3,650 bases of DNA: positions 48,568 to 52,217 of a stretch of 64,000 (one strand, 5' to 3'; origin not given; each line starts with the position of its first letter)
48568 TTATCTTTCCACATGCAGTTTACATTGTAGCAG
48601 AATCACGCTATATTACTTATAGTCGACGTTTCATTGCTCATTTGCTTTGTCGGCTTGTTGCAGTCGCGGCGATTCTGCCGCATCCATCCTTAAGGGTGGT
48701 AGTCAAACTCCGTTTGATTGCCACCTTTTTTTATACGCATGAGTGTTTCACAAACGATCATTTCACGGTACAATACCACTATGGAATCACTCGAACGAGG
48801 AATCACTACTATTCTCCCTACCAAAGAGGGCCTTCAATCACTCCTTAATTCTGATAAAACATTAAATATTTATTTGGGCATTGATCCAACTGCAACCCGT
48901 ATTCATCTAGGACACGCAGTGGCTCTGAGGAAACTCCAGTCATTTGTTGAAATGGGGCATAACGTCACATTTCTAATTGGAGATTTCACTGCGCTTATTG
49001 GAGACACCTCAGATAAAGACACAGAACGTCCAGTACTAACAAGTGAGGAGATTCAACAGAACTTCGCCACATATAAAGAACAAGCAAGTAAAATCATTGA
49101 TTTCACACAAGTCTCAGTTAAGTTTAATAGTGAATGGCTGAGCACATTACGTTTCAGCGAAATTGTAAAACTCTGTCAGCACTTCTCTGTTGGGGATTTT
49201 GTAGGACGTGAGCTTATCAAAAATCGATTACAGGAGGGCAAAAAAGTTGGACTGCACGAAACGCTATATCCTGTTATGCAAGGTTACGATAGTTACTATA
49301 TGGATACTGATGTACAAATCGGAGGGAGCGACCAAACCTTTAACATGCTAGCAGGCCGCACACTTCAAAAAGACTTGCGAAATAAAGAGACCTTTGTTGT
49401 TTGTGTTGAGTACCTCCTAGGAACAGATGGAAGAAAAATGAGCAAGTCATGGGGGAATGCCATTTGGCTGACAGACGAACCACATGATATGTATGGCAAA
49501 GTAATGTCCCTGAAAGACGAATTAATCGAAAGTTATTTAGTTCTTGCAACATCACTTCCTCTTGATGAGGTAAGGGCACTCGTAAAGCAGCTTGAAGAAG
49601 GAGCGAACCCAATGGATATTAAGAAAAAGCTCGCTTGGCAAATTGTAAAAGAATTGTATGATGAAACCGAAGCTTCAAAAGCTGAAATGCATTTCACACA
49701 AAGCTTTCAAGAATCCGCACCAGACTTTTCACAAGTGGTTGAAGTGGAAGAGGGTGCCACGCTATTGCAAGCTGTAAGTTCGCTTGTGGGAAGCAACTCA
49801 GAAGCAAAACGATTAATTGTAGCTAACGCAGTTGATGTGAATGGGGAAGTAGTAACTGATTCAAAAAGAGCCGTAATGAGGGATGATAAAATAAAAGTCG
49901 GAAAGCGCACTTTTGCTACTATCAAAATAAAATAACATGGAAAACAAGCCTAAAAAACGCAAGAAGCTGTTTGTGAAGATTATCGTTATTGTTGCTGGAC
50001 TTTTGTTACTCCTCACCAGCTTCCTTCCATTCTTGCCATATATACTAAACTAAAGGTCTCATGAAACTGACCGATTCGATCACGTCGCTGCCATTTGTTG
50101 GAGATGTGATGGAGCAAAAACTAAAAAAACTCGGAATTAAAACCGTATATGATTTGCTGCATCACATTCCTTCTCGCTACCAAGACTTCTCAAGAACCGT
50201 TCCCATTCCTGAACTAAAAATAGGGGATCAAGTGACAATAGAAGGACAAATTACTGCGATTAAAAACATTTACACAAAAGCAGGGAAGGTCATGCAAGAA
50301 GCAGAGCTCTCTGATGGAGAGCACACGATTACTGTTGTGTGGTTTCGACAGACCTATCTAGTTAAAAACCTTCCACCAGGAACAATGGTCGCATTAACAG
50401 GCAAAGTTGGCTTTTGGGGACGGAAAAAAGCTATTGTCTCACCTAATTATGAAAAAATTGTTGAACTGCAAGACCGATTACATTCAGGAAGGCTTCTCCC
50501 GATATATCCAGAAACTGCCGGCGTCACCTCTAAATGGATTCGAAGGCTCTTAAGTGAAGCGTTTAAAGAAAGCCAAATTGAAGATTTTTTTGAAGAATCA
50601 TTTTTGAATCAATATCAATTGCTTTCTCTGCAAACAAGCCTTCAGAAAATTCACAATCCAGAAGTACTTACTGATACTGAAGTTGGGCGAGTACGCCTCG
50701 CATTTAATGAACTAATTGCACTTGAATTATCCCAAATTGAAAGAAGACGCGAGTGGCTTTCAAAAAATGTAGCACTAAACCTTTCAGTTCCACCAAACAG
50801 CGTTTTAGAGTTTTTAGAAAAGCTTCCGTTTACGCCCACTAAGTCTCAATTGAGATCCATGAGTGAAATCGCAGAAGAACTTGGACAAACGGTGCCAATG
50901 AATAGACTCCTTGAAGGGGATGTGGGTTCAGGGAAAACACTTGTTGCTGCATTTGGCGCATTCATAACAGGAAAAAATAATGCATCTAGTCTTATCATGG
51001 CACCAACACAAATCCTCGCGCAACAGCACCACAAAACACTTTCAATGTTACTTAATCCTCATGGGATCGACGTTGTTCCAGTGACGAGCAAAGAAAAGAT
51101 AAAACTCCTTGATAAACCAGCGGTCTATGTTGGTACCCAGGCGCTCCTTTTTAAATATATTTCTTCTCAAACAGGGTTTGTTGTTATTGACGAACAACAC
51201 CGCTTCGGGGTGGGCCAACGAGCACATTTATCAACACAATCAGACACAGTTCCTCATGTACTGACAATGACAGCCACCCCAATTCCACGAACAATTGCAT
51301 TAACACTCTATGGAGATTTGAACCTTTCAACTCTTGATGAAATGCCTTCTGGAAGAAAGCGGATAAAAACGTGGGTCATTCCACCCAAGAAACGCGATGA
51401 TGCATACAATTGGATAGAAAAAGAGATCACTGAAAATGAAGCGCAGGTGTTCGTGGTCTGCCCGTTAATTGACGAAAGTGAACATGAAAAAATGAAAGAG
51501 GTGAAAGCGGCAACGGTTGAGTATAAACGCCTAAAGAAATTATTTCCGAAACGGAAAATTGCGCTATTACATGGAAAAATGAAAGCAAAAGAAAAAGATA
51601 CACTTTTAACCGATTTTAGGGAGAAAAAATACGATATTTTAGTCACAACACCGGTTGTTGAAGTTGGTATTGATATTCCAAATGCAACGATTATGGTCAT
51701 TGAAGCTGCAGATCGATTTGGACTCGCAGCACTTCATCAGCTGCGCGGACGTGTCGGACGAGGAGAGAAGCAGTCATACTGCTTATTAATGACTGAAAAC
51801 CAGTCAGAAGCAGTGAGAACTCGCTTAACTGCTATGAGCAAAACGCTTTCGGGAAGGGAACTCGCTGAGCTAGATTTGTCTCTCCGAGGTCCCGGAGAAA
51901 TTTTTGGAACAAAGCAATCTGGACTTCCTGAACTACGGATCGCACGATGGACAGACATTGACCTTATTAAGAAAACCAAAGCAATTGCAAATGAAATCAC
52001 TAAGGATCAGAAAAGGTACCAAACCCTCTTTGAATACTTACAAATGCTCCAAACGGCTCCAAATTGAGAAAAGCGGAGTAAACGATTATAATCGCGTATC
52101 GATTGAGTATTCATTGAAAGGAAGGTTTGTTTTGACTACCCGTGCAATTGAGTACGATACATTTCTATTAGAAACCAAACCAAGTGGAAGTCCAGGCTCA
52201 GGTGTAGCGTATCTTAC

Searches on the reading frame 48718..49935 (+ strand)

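Call 45: search_protein_families(library=ncbifam, proteins=[window:48718-49935:+], max_evalue=1e-10)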
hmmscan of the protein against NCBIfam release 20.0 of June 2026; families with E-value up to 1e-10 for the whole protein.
window:48718-49935:+ (405 aa): 2 families
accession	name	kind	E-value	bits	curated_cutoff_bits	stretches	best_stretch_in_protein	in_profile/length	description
TIGR00234.1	tyrS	equivalog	1.4e-101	340.6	113.8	1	20-405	6-406/406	tyrosine--tRNA ligase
NF006330.0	PRK08560.1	equivalog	8.2e-26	90.8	220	1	20-263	5-246/342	tyrosine--tRNA ligase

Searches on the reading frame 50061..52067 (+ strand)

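Call 45: search_protein_families(library=ncbifam, proteins=[window:50061-52067:+], max_evalue=1e-10)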
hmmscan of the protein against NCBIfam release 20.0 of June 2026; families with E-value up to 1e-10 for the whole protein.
window:50061-52067:+ (668 aa): 16 families
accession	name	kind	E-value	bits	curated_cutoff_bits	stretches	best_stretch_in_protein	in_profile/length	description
NF008168.0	PRK10917.2-2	equivalog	2.5e-221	737.2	718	1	3-654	109-770/795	ATP-dependent DNA helicase RecG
NF008165.0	PRK10917.1-3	equivalog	1.4e-204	681.5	711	1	2-654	5-667/692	ATP-dependent DNA helicase RecG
TIGR00643.1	recG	equivalog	1.7e-187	625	659.4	1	24-632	1-618/629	ATP-dependent DNA helicase RecG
NF008170.0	PRK10917.2-4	equivalog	2.7e-175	584.6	975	1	2-660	128-809/826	ATP-dependent DNA helicase RecG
NF008163.0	PRK10917.1-1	equivalog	1.5e-165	552.3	796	1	5-652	9-673/692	ATP-dependent DNA helicase RecG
NF008164.0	PRK10917.1-2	equivalog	9.7e-154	513.3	785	1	4-649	12-673/704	ATP-dependent DNA helicase RecG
NF008166.0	PRK10917.1-4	equivalog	7.6e-152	506.9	864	1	16-651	22-685/705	ATP-dependent DNA helicase RecG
NF008167.0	PRK10917.2-1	equivalog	7.3e-146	487.3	995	2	141-655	166-721/744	ATP-dependent DNA helicase RecG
NF008169.0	PRK10917.2-3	equivalog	1.5e-97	327.6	555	1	18-641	8-601/610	ATP-dependent DNA helicase RecG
TIGR00580.2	mfd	equivalog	1.4e-96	324.9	800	1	219-621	397-798/907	transcription-repair coupling factor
NF007966.0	PRK10689.1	equivalog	1.5e-61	208.4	1329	1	251-621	593-965/1148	transcription-repair coupling factor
NF010337.0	PRK13766.1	equivalog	1.1e-12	47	610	0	506-582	407-482/781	Hef nuclease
TIGR01587.1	cas3_core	equivalog_domain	1.2e-12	47.7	102.45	1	370-571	124-323/358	CRISPR-associated helicase Cas3'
NF003673.1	PRK05298.1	equivalog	5.3e-12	44.9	743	0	499-589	469-562/653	excinuclease ABC subunit UvrB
TIGR00631.1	uvrb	equivalog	5.3e-11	41.5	750.1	0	499-584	469-557/658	excinuclease ABC subunit UvrB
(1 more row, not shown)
